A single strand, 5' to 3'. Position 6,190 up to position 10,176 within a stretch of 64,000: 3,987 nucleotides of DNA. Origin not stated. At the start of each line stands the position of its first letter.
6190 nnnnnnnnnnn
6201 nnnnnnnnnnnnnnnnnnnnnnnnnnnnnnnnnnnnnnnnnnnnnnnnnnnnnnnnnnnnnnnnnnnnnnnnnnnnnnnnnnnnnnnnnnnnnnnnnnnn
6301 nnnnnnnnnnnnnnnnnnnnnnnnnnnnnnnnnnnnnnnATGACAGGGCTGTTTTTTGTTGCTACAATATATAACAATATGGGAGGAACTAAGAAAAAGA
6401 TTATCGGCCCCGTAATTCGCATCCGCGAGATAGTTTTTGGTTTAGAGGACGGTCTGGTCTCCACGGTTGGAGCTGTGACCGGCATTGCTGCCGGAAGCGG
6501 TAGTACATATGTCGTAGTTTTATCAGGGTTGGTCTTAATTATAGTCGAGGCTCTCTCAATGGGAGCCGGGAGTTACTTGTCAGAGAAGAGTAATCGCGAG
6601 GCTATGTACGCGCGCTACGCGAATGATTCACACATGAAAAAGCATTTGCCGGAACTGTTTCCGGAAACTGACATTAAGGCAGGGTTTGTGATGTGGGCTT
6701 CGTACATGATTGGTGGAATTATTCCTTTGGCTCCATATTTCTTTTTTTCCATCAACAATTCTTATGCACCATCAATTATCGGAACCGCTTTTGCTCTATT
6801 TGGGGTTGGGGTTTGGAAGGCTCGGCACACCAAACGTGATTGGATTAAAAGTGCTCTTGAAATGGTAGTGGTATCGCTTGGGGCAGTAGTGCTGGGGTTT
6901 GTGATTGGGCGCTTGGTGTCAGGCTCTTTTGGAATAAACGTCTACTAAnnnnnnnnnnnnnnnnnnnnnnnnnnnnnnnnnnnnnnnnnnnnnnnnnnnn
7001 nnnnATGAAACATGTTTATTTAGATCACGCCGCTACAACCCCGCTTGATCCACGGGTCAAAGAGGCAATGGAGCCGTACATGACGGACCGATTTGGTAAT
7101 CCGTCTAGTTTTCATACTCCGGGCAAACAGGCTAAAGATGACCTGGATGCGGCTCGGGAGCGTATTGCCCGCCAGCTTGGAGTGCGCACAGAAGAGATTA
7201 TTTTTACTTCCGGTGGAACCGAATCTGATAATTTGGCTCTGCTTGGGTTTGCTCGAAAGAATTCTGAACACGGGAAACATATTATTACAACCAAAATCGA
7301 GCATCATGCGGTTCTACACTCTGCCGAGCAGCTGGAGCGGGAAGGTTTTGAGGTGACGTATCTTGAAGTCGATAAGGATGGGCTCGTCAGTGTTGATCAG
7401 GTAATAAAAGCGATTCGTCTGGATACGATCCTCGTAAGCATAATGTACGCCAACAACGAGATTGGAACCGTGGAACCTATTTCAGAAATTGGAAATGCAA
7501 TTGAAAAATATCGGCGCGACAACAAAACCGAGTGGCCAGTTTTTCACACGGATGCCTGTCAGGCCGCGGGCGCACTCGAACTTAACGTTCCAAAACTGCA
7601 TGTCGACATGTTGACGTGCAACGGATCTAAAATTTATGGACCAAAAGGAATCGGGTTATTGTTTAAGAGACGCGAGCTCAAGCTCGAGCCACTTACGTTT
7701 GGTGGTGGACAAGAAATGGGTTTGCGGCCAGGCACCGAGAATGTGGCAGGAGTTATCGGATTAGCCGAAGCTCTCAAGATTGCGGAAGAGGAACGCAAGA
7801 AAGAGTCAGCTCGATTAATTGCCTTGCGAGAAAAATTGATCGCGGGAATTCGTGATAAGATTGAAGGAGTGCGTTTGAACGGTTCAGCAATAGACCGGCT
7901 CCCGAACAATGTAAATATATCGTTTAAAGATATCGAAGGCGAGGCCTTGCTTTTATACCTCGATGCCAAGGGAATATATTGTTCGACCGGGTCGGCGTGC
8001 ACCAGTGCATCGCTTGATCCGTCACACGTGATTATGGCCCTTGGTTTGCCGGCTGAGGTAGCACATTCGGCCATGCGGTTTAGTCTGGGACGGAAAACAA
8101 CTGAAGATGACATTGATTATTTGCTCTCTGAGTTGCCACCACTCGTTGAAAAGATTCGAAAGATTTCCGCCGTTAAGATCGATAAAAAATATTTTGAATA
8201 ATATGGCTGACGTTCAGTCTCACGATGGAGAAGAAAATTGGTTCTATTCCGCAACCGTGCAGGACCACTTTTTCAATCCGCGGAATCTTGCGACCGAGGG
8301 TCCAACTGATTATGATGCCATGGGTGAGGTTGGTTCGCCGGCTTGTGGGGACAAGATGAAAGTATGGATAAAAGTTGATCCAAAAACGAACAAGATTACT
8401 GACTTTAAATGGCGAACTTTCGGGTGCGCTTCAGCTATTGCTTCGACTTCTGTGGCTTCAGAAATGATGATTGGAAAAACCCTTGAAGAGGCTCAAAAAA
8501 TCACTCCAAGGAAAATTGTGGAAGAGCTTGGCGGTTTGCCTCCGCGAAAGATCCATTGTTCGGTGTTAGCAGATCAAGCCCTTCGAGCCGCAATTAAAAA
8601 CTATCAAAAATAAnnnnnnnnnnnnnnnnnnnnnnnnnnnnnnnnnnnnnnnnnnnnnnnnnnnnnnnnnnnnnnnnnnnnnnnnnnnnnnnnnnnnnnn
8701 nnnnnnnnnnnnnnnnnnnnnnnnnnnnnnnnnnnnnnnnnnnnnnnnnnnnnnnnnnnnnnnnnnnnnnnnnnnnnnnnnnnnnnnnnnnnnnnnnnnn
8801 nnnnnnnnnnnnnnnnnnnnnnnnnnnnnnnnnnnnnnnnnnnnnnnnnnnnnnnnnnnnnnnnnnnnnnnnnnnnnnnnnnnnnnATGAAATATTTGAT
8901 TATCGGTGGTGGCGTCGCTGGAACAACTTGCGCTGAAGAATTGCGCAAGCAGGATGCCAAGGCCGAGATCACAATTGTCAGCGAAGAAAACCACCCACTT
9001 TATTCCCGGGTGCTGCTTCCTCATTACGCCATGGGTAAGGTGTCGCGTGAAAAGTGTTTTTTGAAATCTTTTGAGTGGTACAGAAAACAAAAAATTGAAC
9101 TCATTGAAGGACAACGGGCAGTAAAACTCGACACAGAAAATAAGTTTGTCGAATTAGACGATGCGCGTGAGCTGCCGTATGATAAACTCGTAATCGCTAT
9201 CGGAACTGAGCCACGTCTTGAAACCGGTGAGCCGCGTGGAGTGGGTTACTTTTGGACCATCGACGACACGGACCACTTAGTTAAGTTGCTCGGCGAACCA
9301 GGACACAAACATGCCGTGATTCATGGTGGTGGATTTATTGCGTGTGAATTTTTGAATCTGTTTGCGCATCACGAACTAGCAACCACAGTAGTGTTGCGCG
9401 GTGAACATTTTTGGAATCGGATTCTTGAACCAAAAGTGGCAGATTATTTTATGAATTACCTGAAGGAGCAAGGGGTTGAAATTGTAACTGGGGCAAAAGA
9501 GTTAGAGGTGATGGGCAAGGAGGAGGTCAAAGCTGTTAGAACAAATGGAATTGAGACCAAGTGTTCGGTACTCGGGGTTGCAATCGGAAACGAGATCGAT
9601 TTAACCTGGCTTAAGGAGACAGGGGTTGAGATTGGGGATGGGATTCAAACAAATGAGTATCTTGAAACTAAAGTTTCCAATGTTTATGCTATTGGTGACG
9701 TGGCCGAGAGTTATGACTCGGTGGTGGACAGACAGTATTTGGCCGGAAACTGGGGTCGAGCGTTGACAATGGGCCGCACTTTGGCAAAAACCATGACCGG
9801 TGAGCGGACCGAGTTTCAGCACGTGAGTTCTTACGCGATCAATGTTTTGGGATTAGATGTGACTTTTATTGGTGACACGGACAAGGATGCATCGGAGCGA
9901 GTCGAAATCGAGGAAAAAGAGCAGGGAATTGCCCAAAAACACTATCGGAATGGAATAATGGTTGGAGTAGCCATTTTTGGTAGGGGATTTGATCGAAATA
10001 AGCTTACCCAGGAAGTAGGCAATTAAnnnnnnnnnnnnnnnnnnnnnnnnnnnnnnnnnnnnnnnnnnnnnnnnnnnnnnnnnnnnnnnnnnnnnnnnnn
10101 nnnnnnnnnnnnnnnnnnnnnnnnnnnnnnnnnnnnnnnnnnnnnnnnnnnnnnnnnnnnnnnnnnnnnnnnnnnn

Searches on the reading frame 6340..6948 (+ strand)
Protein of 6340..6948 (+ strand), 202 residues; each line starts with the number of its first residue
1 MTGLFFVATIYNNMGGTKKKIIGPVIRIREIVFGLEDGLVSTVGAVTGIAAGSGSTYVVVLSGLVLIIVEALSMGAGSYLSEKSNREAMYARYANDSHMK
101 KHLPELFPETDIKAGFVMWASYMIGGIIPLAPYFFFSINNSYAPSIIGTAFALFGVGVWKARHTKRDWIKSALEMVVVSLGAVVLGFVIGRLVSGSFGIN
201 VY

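Call 8: search_protein_families(library=pfam, proteins=[window:6340-6948:+], max_evalue=0.01)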
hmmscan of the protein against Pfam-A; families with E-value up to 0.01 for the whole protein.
window:6340-6948:+ (202 aa): 1 family
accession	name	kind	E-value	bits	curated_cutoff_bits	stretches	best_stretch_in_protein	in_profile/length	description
PF01988.24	VIT1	-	2.1e-34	119.6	28.1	2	98-191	117-214/214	VIT family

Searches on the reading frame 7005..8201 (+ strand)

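Call 8: search_protein_families(library=pfam, proteins=[window:7005-8201:+], max_evalue=0.01)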
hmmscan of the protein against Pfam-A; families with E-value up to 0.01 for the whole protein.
window:7005-8201:+ (398 aa): 2 families
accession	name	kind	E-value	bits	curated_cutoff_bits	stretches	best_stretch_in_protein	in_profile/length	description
PF00266.25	Aminotran_5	-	1.2e-80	271.7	21.5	1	4-373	1-371/371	Aminotransferase class-V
PF01212.27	Beta_elim_lyase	-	0.0009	19.1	27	1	52-190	39-175/288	Beta-eliminating lyase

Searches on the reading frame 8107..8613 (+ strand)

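Call 8: search_protein_families(library=pfam, proteins=[window:8107-8613:+], max_evalue=0.01)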
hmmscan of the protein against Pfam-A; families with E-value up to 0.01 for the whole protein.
window:8107-8613:+ (168 aa): 1 family
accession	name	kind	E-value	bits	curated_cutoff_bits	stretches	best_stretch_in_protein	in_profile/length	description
PF01592.21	NifU_N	-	2.2e-43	147.9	22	1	47-167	2-121/127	NifU-like N terminal domain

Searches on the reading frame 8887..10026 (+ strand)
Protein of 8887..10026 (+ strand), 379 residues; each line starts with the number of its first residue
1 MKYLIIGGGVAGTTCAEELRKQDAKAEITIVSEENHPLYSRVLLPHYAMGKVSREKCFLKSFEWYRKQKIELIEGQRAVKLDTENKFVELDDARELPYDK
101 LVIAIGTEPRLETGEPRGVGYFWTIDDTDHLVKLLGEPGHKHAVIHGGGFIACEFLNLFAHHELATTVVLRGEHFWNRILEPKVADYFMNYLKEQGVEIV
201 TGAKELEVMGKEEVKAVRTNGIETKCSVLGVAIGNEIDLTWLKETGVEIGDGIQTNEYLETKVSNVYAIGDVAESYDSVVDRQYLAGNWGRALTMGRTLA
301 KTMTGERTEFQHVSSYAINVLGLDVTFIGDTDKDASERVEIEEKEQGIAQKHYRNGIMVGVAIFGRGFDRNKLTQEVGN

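Call 8: search_protein_families(library=pfam, proteins=[window:8887-10026:+], max_evalue=0.01)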
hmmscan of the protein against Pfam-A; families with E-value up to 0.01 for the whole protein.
window:8887-10026:+ (379 aa): 9 families
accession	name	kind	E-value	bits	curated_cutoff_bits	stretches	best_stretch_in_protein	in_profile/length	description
PF07992.20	Pyr_redox_2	-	1.4e-50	172.8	26.1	1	1-279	1-284/291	Pyridine nucleotide-disulphide oxidoreductase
PF00070.33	Pyr_redox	-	3e-19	69.8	22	1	142-220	1-80/82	Pyridine nucleotide-disulphide oxidoreductase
PF03486.20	HI0933_like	-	5.7e-07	29.7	50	0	150-235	77-164/244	HI0933-like protein Rossmann domain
PF13738.12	Pyr_redox_3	-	1.2e-05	25.2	30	0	142-270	166-305/305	Pyridine nucleotide-disulphide oxidoreductase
PF01266.30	DAO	-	1.4e-05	25.2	27.9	0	3-34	2-31/353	FAD dependent oxidoreductase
PF00890.30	FAD_binding_2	-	3.2e-05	23.8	20.4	0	4-34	3-31/414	FAD binding domain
PF13450.12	NAD_binding_8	-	0.00019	22.1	21.9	1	5-37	1-31/68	NAD(P)-binding Rossmann-like domain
PF13454.12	NAD_binding_9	-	0.00022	21.7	21.8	0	5-37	2-35/155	FAD-NAD(P)-binding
PF13241.12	NAD_binding_7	-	0.0028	18.7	22.1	0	2-37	9-42/104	Putative NAD(P)-binding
